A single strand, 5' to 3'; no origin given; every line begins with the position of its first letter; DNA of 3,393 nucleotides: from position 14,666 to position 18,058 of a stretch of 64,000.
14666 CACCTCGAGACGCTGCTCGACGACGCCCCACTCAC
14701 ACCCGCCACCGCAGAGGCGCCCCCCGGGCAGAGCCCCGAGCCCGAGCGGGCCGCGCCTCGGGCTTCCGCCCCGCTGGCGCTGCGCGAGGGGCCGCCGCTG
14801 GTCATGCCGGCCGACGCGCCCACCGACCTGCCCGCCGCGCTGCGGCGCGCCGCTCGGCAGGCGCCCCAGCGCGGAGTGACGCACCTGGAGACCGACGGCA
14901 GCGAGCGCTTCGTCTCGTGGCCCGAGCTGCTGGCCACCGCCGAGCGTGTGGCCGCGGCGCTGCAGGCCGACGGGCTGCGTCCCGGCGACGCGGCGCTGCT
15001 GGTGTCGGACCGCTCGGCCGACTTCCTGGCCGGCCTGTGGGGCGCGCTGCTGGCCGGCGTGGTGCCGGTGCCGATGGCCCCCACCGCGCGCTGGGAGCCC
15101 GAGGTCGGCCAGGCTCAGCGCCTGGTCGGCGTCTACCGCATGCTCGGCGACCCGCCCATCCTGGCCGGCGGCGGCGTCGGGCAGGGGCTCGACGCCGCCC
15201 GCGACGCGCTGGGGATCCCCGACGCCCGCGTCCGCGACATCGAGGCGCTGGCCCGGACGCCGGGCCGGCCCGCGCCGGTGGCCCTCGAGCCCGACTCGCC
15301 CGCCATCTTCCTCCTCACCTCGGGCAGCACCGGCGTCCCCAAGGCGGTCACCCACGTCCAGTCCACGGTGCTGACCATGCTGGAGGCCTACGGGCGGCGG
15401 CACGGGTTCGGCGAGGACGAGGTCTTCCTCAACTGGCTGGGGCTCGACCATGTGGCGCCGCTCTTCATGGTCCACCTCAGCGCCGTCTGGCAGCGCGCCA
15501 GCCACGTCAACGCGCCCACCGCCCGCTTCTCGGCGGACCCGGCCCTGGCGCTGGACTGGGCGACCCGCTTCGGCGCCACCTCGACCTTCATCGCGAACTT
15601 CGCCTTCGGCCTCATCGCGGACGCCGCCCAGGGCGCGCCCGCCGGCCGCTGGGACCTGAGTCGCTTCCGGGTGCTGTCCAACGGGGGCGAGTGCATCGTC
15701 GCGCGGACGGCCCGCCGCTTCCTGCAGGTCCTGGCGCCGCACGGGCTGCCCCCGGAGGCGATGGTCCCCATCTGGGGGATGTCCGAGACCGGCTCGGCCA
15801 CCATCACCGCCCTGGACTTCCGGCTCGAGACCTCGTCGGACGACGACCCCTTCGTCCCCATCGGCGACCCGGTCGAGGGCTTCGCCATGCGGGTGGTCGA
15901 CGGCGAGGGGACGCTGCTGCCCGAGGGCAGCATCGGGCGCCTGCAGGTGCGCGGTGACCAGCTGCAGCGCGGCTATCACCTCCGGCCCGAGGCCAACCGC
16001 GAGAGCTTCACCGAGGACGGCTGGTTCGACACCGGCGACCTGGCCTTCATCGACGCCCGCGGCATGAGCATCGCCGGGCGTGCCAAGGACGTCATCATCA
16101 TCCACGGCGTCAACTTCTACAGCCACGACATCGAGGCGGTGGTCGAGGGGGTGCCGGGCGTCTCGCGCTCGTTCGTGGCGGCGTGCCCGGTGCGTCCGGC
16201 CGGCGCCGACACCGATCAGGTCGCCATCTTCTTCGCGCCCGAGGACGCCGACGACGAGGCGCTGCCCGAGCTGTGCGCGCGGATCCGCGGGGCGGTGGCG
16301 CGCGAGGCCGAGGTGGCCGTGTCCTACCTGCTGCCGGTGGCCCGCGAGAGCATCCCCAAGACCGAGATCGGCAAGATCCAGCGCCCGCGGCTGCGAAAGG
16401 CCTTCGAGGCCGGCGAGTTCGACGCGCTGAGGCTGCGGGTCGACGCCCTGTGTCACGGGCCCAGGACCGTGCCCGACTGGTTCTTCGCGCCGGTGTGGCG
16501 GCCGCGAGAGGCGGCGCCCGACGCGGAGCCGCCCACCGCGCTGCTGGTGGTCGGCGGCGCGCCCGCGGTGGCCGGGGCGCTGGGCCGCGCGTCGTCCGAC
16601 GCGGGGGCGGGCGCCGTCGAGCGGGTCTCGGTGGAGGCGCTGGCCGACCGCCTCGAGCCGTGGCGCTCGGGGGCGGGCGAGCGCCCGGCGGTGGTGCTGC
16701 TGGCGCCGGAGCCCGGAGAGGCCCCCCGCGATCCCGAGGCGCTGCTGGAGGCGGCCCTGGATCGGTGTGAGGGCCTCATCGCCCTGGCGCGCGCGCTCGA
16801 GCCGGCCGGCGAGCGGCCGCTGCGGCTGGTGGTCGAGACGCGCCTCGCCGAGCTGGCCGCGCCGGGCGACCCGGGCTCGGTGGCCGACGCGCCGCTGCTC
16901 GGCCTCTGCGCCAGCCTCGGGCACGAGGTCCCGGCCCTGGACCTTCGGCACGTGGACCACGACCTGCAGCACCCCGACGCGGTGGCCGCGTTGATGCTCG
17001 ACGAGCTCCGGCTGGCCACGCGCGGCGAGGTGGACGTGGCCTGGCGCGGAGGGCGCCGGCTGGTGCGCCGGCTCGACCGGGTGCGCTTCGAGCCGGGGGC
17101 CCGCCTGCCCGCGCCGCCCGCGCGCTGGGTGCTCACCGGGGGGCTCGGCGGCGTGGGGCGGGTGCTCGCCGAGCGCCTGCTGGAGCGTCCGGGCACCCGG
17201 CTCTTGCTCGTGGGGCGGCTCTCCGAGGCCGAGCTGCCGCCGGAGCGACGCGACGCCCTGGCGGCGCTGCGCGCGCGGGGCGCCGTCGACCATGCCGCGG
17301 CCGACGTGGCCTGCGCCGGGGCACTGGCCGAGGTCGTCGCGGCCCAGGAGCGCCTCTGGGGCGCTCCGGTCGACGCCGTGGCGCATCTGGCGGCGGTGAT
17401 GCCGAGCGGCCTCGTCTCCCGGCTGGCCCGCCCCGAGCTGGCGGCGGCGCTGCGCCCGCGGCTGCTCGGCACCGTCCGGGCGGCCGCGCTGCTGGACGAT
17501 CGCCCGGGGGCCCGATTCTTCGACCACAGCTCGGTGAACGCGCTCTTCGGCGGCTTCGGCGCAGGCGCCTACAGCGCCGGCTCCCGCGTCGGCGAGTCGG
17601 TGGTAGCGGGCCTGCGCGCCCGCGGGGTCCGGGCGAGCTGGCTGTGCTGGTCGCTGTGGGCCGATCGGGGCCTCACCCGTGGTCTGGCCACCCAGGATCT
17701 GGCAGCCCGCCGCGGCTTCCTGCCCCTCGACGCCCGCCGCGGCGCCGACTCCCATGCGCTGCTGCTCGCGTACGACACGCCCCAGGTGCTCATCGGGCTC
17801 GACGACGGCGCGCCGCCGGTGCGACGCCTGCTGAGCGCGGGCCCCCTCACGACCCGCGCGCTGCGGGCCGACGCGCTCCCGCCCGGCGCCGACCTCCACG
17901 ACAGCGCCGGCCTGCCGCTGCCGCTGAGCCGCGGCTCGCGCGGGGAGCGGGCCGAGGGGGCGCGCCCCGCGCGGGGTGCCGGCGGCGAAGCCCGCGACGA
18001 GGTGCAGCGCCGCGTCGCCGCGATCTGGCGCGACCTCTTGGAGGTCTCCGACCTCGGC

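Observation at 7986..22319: Hybrid NRPS-PKS cluster with a module order I cannot match to a characterised pathway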

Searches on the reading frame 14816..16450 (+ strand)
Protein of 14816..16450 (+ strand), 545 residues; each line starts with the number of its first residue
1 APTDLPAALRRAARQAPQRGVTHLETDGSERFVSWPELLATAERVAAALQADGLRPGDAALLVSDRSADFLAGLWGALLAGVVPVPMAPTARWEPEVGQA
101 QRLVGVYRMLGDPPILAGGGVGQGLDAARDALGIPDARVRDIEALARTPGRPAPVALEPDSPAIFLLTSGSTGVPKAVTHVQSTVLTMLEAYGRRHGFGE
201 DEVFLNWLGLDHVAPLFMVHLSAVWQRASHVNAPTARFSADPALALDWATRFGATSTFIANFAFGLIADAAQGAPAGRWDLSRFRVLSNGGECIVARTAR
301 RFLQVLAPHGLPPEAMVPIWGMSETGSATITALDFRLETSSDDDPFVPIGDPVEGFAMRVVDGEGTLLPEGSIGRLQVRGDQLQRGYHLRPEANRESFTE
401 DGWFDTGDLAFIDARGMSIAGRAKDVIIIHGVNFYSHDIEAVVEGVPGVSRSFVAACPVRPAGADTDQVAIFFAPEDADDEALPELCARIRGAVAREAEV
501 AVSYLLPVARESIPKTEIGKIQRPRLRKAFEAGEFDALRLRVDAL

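Call 15: search_solved_structures(query=window:14816-16450:+, max_evalue=1e-10, show_alignments=1)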
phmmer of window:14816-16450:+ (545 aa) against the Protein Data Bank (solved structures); distinct sequences matched with E-value up to 1e-10: 131 (the best 60 are shown).
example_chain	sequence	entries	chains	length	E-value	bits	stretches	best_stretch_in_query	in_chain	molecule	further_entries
6ulw_A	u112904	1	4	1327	3.6e-99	336.2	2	13-339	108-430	Amino acid adenylation domain-containing protein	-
6ulx_A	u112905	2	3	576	1.8e-97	330.6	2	13-340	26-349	Amino acid adenylation domain-containing protein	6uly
4r0m_B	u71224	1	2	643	1.6e-90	307.7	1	13-539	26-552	McyG protein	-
7r7e_A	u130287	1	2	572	5.5e-31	111.2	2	351-533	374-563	Polyketide synthase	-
7r7f_A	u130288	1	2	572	8.5e-31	110.6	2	350-533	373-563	Polyketide synthase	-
4gxq_A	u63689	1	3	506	2.6e-30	108.9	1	25-530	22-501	Malonyl CoA synthetase, Benzoate-CoA ligase Chimeric protein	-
7r7g_A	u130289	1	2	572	3.5e-30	108.6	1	350-533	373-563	Polyketide synthase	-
4fuq_A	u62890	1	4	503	1.3e-29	106.7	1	25-530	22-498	Malonyl CoA synthetase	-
3kxw_A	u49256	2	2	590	4e-29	105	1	12-528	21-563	Saframycin Mx1 synthetase B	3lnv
4gxr_A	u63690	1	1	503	5.2e-29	104.7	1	25-482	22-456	Malonyl CoA synthetase, Benzoate-CoA ligase Chimeric protein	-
6mfy_A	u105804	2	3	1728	6.1e-29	104.4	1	30-432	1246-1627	Linear gramicidin synthase subunit A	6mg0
6mfz_A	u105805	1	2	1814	7.5e-29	104.1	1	30-432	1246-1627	Linear gramicidin synthase subunit A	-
9be3_A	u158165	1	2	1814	7.5e-29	104.1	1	30-432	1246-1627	Linear gramicidin synthase subunit A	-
9be4_A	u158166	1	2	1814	7.5e-29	104.1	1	30-432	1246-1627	Linear gramicidin synthase subunit A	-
9meh_A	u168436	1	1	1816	7.6e-29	104.1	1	30-432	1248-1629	Linear gramicidin synthase subunit A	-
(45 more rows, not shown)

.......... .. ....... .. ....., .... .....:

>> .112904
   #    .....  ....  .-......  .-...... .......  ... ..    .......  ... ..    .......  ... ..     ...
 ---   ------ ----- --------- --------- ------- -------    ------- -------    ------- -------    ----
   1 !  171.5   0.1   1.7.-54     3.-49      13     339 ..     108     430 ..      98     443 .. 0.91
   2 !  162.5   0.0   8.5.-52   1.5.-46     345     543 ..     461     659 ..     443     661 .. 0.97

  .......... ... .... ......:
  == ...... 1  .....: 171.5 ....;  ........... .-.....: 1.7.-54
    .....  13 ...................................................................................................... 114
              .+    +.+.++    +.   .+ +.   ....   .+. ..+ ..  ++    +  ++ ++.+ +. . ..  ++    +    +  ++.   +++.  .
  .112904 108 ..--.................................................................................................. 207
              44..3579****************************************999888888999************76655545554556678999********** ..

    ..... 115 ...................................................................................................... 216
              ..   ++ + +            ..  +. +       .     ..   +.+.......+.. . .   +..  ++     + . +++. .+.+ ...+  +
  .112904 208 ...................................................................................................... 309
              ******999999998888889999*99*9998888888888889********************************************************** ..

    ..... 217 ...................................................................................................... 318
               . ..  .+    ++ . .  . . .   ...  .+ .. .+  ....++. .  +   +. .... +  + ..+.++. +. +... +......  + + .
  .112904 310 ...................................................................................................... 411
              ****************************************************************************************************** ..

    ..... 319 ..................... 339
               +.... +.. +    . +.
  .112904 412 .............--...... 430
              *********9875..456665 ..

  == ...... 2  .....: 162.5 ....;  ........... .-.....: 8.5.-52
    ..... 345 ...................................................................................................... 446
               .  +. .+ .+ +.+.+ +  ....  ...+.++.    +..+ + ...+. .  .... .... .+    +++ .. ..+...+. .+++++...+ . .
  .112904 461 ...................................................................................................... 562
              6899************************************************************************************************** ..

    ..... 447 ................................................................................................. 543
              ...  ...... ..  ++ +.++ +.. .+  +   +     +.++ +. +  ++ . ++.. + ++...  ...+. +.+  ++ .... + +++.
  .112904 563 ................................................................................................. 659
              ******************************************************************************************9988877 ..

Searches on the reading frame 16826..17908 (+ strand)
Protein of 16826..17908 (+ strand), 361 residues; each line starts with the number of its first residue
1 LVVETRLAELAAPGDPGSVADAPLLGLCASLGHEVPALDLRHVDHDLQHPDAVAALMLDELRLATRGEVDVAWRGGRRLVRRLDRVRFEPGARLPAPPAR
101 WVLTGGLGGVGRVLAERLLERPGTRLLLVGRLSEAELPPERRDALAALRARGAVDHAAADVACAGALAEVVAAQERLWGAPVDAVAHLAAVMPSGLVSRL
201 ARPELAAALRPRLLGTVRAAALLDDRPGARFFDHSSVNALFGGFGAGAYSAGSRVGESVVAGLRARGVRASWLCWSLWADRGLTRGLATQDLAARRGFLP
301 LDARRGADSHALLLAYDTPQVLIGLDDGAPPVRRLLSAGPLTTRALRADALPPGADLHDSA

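Call 34: search_solved_structures(query=window:16826-17908:+, max_evalue=0.001, show_alignments=3)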
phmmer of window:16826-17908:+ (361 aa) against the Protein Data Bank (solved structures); distinct sequences matched with E-value up to 0.001: 23.
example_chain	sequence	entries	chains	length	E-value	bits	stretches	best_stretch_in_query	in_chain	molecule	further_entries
6ulw_A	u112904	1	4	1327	4.1e-24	88.7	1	19-338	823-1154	Amino acid adenylation domain-containing protein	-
3slk_A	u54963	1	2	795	5.8e-15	58.6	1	101-308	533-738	Polyketide synthase extender module 2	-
7s6b_C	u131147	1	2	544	1.2e-14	57.5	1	15-287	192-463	Polyketide synthase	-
2z5l_A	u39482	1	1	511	2.4e-14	56.5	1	58-309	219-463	Tylactone synthase starter module and modules 1 & 2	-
4hxy_A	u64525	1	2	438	9.4e-13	51.3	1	52-301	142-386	Plm1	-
3mjv_A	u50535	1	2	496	7.4e-12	48.3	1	17-317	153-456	AmphB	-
4dif_A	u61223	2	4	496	2.2e-11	46.8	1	17-317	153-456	AmphB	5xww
4j1q_A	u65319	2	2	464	4.1e-11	45.9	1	99-344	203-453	Polyketide synthase PksJ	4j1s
3mjc_A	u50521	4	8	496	5.4e-11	45.5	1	17-317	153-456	AmphB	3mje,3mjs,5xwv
3mjt_A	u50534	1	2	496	7.7e-11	45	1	17-317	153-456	AmphB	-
2fr0_A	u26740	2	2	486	2e-10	43.7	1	97-302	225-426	Erythromycin synthase, EryAI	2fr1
6w7s_A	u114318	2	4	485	2.1e-10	43.6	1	97-302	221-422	EryAI | KR1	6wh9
5d2e_A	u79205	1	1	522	2.8e-10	43.1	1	80-307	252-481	MlnE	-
4l4x_A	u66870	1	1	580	1.5e-08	37.5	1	69-305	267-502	AmphI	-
9d2y_A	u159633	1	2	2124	3.2e-08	36.4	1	96-288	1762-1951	Multifunctional mycocerosic acid synthase membrane-associated MAS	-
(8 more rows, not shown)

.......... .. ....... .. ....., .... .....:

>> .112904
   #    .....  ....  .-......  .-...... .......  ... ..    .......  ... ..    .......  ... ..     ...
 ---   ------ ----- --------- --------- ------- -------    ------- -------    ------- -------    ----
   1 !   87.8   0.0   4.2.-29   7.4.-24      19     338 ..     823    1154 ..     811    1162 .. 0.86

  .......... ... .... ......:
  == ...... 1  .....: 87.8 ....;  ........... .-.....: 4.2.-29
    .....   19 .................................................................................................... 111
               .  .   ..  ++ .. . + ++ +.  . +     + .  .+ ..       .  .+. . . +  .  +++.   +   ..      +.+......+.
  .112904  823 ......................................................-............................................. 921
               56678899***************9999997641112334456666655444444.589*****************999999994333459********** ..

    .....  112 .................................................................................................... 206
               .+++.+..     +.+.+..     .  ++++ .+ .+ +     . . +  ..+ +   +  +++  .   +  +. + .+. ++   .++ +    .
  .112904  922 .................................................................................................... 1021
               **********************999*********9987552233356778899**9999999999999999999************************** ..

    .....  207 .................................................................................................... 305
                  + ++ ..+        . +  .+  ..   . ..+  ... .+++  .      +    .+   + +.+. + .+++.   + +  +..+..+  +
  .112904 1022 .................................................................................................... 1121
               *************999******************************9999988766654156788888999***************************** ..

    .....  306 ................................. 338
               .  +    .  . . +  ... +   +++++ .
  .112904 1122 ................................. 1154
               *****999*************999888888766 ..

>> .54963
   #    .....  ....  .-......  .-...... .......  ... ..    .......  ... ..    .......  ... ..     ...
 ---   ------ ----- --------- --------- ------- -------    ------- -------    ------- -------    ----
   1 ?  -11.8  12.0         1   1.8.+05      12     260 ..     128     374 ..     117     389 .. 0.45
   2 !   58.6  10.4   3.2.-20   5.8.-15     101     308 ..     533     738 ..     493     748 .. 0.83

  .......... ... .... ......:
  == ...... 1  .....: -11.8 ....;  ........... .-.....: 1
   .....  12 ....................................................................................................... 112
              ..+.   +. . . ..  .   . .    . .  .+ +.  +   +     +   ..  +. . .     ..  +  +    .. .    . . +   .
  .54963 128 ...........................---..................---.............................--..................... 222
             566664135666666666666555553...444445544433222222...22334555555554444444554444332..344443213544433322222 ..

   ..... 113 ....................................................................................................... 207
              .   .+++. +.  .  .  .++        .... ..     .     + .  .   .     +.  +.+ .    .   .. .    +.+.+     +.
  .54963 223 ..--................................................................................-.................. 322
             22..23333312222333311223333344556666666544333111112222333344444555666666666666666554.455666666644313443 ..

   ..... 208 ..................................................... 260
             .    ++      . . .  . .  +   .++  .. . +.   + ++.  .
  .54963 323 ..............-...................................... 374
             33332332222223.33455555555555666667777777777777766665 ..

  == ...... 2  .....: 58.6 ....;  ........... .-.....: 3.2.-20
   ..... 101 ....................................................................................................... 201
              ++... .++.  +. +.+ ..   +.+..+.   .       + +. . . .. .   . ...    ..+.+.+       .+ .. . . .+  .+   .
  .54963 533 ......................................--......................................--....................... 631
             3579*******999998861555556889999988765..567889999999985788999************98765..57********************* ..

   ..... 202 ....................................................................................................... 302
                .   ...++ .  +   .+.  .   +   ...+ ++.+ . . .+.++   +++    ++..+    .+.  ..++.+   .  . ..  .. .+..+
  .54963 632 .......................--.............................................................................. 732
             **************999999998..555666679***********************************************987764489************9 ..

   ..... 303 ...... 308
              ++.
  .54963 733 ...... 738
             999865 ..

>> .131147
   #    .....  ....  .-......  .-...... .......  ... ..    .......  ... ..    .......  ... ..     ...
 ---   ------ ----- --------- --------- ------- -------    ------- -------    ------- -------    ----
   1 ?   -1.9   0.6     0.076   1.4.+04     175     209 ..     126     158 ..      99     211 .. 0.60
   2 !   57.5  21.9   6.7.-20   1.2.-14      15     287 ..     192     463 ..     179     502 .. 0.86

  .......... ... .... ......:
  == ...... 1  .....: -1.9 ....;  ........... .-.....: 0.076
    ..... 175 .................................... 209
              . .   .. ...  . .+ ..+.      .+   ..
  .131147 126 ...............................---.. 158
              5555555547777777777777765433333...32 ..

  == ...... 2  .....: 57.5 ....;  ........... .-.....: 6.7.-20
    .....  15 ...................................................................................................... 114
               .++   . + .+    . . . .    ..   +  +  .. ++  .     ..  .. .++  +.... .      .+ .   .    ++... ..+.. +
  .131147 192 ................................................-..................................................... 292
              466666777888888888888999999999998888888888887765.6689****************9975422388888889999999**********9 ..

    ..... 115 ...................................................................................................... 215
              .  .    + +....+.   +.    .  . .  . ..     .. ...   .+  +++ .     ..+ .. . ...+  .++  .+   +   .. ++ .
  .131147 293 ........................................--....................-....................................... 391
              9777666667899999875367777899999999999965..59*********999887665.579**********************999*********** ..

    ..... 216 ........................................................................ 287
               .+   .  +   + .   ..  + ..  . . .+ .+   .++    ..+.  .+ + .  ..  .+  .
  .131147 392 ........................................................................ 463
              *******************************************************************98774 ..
